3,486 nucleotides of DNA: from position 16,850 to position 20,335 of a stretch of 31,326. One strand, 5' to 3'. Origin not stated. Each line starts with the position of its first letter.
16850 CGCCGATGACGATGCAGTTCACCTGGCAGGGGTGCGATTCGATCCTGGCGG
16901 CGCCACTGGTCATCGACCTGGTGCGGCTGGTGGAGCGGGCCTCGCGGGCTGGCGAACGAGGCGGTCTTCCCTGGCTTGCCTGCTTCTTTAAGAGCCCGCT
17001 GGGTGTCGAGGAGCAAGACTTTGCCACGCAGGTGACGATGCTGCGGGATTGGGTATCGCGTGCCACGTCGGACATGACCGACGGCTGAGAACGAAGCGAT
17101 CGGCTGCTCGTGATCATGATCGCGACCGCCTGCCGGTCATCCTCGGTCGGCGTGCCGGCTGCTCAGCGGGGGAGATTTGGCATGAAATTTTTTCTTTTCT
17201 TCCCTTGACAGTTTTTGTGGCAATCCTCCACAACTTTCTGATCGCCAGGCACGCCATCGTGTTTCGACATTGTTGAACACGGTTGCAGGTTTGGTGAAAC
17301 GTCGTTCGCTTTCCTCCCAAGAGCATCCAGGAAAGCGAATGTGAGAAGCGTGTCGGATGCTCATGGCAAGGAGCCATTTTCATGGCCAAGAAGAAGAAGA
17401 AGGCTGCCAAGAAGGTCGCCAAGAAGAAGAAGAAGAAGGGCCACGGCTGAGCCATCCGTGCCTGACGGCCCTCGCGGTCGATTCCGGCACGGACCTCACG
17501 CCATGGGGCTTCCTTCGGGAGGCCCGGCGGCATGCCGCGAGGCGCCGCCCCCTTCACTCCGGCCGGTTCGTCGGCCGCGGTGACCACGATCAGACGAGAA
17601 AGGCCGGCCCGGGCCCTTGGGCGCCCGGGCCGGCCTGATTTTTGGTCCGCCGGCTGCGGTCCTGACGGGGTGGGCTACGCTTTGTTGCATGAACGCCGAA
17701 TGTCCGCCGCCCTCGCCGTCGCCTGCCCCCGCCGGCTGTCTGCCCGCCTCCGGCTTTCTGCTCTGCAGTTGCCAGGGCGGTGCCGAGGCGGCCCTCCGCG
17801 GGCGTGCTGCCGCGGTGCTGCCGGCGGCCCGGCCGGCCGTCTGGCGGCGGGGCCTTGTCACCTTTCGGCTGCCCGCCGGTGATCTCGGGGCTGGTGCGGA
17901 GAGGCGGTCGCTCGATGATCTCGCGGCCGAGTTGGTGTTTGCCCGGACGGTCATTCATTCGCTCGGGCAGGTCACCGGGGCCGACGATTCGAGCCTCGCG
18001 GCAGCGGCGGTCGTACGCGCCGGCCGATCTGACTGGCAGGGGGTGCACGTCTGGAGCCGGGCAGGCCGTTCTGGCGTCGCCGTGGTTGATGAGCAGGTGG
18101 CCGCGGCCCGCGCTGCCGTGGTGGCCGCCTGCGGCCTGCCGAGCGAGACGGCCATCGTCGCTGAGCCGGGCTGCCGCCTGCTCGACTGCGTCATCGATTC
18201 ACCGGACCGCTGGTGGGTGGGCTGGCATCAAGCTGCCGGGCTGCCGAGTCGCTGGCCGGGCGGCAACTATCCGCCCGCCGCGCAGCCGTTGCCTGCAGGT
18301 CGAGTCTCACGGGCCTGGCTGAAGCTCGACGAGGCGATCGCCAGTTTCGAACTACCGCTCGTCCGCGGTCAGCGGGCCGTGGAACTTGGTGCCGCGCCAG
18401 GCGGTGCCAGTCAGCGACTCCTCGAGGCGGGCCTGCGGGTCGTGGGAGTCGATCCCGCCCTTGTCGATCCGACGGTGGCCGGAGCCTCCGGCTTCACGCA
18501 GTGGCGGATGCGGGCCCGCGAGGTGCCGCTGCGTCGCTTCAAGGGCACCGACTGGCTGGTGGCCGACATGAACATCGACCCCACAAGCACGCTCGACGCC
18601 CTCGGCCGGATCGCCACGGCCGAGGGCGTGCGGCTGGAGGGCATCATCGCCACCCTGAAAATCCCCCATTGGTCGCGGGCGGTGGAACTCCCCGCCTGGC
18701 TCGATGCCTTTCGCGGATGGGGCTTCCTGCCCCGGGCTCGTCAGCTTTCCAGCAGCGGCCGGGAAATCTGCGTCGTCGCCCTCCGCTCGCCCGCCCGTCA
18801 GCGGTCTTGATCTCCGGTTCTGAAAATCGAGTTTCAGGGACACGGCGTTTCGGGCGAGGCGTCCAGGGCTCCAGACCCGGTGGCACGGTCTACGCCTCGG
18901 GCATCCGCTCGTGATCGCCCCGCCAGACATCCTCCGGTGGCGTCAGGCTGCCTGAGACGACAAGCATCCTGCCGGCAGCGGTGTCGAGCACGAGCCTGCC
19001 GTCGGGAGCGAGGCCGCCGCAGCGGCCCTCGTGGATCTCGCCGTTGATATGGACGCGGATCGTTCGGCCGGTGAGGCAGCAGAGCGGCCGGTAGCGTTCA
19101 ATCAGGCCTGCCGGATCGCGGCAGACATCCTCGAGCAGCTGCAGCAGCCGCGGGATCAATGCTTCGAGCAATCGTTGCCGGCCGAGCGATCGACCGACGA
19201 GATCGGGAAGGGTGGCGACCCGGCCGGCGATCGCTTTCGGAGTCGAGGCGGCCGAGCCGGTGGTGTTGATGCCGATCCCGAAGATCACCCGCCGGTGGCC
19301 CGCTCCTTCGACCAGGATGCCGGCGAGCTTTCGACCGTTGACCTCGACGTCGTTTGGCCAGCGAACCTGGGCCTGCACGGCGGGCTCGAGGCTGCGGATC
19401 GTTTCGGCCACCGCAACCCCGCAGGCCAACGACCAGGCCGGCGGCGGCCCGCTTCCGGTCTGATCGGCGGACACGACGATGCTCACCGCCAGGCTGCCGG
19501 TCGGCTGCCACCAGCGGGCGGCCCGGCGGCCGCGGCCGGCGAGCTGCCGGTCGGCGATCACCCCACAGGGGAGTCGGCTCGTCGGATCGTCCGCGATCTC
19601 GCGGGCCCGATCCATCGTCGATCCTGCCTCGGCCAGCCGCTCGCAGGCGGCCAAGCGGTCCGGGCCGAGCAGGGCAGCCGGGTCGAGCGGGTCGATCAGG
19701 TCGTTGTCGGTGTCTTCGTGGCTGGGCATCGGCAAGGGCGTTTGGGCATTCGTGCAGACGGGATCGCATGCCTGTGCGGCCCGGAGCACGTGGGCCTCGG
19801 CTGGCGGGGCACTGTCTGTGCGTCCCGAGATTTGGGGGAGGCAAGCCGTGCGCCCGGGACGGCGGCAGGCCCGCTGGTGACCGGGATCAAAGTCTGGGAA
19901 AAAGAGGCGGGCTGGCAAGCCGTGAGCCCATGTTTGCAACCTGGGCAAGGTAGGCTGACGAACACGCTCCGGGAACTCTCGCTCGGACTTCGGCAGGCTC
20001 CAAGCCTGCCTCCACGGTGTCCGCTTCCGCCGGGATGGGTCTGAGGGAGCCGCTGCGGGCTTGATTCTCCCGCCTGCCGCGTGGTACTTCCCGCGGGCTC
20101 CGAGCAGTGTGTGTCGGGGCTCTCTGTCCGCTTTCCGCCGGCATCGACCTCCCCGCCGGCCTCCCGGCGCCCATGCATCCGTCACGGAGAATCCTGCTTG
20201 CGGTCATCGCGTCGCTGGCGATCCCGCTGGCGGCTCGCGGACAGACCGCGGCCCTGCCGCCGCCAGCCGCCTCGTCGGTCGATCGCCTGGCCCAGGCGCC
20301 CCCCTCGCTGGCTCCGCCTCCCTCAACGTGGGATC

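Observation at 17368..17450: Hidden 22-aa poly-lysine peptide gene with its own promoter, SD and terminator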

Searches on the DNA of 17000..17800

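Call 9: search_rna_families(source=window, start=17000, end=17800, threshold=evalue, max_evalue=10)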
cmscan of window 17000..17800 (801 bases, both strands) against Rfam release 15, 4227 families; matches with E-value up to 10: 8.
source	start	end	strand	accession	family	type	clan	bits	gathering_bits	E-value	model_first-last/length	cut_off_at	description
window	17587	17635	-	RF01838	sobemo_FSE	Cis-reg; frameshift_element;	-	19.6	55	0.31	26-69/79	no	sobemovirus ribosomal frameshift elemental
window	17556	17642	+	RF01812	Pxr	Gene; sRNA;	-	17.7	80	1.6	1-109/109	no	Pxr regulatory sRNA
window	17591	17649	-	RF03560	mir-3926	Gene; miRNA;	-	15.6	82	9.7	1-63/63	no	mir-3926 microRNA precursor family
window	17599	17636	+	RF01867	CC2171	Gene; sRNA;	-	12.4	75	4.3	130-159/159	no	caulobacter sRNA CC2171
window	17124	17177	-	RF01973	H19_2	Gene; lncRNA;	-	11.7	50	3.3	1-69/69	no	H19 conserved region 2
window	17393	17452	+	RF01134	sR30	Gene; snRNA; snoRNA; CD-box;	-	11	38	5.4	1-57/57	no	Small nucleolar RNA sR30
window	17588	17647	+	RF02602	BASRCI414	Gene; sRNA;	-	10.9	270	5.3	51-113/229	no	Brucella sRNA CI414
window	17385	17549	+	RF02225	sX6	Gene; sRNA;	-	9.8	40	4.9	1-342/342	no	Proteobacterial sRNA sX6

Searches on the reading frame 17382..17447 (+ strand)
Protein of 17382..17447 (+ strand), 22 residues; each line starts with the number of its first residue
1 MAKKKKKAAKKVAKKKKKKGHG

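Call 5: search_protein_families(library=ncbifam, proteins=[window:17382-17447:+], max_evalue=1)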
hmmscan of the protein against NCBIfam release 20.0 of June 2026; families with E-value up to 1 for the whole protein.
window:17382-17447:+ (22 aa): 0 families

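Call 19: search_protein_families(library=pfam, proteins=[window:17382-17447:+], max_evalue=1)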
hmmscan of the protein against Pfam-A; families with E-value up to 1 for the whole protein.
window:17382-17447:+ (22 aa): 0 families

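Call 52: search_solved_structures(query=window:17382-17447:+, max_evalue=10, show_alignments=3)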
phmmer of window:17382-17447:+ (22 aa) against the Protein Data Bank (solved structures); distinct sequences matched with E-value up to 10: 0.

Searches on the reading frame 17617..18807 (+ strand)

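Call 5: search_protein_families(library=ncbifam, proteins=[window:17617-18807:+], max_evalue=1)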
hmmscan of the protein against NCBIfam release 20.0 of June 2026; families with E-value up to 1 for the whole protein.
window:17617-18807:+ (397 aa): 5 families
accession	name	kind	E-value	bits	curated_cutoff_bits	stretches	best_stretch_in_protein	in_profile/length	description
NF008734.0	PRK11760.1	equivalog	2.2e-10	40.5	176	1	225-361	180-318/359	23S rRNA (cytidine(2498)-2'-O)-methyltransferase RlmM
TIGR00438.1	rrmJ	equivalog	3.2e-05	23.5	300.15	1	231-286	14-71/188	23S rRNA (uridine(2552)-2'-O)-methyltransferase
NF008390.0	PRK11188.1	equivalog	0.00058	19.5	269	1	228-270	30-71/209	23S rRNA (uridine(2552)-2'-O)-methyltransferase RlmE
NF049952.1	23rRNACMtaseTlyA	equivalog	0.011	15.2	250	1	230-277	58-105/236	23S rRNA (cytidine-2'-O)-methyltransferase TlyA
TIGR00478.1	tly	subfamily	0.016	14.5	185.8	1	230-279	56-105/228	TlyA family rRNA (cytidine-2'-O)-methyltransferase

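Call 62: search_protein_families(library=pfam, proteins=[window:17689-18807:+], max_evalue=0.00001)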
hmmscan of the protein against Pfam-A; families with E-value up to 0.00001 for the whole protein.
window:17689-18807:+ (373 aa): 1 family
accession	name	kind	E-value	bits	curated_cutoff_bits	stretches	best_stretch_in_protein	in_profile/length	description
PF01728.25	FtsJ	-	2.3e-10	41.1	24.1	1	206-306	2-113/181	FtsJ-like methyltransferase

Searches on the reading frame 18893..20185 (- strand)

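Call 62: search_protein_families(library=pfam, proteins=[window:18893-20185:-], max_evalue=0.00001)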
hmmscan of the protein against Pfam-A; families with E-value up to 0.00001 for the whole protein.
window:18893-20185:- (431 aa): 1 family
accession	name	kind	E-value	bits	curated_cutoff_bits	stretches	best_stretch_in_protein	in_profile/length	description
PF03099.24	BPL_LplA_LipB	-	3.8e-16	59.7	21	1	209-298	27-120/133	Biotin/lipoate A/B protein ligase family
